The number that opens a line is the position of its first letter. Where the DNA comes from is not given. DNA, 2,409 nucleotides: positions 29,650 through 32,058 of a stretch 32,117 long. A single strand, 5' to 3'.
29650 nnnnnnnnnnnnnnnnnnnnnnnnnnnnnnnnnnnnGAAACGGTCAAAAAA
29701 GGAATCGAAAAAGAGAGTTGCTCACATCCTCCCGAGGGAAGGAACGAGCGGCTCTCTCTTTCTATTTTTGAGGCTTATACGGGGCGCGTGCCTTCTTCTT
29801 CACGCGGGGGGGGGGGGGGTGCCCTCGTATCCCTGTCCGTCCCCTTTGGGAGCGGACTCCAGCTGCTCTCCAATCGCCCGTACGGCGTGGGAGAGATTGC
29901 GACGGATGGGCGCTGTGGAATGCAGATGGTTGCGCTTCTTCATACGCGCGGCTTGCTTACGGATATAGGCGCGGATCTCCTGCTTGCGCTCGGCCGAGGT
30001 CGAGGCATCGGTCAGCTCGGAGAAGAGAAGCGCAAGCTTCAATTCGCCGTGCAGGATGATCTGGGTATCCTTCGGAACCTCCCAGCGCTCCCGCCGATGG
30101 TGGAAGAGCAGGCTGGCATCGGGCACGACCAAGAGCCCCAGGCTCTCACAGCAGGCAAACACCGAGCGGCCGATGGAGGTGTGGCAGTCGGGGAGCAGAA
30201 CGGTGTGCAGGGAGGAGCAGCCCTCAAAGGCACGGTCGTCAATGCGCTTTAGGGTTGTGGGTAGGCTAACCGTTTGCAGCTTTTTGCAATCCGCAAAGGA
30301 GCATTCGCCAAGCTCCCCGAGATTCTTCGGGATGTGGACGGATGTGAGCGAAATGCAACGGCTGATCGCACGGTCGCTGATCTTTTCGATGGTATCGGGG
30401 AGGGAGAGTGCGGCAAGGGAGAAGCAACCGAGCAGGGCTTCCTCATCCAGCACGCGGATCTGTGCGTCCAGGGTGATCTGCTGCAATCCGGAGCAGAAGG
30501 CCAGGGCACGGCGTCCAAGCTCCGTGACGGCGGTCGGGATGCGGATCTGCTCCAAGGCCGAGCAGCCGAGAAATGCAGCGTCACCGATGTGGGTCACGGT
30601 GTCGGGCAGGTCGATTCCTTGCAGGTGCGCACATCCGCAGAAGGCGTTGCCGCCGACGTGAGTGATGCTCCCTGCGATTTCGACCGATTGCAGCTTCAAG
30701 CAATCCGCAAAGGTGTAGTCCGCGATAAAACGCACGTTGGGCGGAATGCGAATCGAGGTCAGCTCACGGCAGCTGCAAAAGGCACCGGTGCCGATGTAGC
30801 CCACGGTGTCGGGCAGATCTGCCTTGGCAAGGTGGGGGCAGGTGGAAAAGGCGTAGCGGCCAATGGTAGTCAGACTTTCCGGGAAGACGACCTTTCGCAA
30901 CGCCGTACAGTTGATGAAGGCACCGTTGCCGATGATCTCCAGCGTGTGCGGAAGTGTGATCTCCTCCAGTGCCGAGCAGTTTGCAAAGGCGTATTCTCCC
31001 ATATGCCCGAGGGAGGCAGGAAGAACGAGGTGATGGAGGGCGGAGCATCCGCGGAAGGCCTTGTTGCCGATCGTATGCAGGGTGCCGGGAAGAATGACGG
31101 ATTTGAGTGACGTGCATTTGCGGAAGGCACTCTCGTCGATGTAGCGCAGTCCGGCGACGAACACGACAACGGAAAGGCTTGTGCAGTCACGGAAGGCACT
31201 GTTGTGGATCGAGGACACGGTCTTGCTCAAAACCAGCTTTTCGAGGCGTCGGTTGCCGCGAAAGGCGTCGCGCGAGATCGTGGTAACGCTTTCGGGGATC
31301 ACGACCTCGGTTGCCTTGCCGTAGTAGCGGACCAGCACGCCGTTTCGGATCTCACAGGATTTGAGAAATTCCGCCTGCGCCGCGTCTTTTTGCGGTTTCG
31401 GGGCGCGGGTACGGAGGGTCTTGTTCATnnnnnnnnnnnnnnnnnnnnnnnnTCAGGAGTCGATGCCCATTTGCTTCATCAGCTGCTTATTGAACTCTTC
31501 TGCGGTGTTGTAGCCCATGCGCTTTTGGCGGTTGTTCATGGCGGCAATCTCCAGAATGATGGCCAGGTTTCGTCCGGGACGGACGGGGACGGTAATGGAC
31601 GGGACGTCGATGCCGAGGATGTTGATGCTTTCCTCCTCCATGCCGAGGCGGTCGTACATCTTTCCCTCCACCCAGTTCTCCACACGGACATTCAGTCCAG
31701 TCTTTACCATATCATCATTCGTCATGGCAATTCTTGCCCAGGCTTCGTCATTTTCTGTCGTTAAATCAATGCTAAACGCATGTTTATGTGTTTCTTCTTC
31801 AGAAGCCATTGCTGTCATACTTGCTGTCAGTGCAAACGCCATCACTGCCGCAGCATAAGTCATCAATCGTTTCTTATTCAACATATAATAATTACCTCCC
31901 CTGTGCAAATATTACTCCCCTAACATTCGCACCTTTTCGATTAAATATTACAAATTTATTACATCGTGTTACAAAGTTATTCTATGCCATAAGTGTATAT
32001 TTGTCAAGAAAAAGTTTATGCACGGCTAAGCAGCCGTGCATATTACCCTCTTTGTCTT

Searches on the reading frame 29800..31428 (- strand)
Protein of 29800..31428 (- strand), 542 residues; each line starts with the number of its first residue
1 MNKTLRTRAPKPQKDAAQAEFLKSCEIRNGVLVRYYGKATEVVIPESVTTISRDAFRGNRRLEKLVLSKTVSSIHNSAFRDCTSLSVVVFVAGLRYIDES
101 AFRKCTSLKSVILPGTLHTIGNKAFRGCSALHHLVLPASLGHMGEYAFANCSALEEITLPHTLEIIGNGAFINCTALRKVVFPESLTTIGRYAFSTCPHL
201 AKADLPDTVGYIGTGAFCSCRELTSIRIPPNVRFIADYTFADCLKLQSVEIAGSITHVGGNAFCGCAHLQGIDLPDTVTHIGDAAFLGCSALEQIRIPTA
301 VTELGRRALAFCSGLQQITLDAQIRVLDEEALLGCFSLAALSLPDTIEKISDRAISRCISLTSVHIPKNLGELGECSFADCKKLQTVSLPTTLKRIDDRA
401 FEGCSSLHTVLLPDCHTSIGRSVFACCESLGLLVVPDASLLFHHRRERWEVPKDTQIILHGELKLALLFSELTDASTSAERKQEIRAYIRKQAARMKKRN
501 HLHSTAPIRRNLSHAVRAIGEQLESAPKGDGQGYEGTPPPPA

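Call 13: search_protein_families(library=pfam, proteins=[window:29800-31428:-], max_evalue=0.001)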
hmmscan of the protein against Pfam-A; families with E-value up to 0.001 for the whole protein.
window:29800-31428:- (542 aa): 3 families
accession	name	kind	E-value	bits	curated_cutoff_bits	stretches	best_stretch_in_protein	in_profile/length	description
PF13306.12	LRR_5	-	2.4e-117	386.7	27.7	4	143-269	3-126/127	BspA type Leucine rich repeat region (6 copies)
PF13855.12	LRR_8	-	1.8e-21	76.1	27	0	48-86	13-52/61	Leucine rich repeat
PF23952.1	LRR_EndoS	-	3.3e-05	24.5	27.9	0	368-413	45-90/116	Endo-beta-N-acetylglucosaminidase EndoS LRR domain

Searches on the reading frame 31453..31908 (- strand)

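Call 107: search_protein_families(library=pfam, proteins=[window:31453-31908:-], max_evalue=0.01)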
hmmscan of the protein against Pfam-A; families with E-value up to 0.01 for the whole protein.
window:31453-31908:- (151 aa): 1 family
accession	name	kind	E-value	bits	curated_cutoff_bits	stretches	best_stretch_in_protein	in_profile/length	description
PF07475.17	Hpr_kinase_C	-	6.6e-20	71.8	33.3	1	70-142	98-170/171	HPr Serine kinase C-terminal domain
